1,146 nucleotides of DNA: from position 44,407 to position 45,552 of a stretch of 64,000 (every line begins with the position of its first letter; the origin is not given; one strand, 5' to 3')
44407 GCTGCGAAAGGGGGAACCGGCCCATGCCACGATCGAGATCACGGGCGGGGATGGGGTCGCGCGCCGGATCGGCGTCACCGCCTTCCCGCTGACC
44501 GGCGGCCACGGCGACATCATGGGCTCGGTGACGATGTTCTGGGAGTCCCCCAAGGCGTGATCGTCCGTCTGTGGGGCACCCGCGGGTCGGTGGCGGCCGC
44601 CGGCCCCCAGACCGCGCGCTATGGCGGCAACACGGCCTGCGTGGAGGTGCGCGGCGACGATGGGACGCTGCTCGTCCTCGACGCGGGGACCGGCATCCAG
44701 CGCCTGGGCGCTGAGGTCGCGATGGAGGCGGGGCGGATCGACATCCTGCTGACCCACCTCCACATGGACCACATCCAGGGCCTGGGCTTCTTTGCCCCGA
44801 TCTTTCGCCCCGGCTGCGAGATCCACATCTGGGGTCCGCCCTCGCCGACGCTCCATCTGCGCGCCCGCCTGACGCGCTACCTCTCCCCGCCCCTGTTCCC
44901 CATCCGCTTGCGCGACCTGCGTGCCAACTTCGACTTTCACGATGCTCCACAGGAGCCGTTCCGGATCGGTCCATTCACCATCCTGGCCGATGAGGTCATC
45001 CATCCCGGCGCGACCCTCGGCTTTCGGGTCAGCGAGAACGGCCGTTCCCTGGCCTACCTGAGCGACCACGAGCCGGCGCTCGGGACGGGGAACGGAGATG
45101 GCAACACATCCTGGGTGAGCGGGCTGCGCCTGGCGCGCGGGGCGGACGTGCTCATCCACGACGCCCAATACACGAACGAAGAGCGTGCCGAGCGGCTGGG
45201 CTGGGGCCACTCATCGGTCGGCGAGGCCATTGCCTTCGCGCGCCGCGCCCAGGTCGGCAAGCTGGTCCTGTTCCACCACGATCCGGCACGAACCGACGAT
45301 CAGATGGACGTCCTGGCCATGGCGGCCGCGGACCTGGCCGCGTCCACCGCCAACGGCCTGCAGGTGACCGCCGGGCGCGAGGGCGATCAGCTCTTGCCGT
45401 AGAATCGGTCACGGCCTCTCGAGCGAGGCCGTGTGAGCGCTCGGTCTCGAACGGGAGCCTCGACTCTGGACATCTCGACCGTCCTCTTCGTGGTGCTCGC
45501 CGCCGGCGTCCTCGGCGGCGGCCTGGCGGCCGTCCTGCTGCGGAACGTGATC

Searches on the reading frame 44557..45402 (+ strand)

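Call 42: search_protein_families(library=pfam, proteins=[window:44557-45402:+], max_evalue=0.0001)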
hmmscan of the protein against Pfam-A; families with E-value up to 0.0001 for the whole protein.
window:44557-45402:+ (281 aa): 2 families
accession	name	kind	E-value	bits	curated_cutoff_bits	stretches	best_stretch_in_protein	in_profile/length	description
PF12706.13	Lactamase_B_2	-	6e-21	75.4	27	1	40-241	4-200/200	Beta-lactamase superfamily domain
PF00753.33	Lactamase_B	-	2.7e-07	31.1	22.7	1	23-204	3-174/196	Metallo-beta-lactamase superfamily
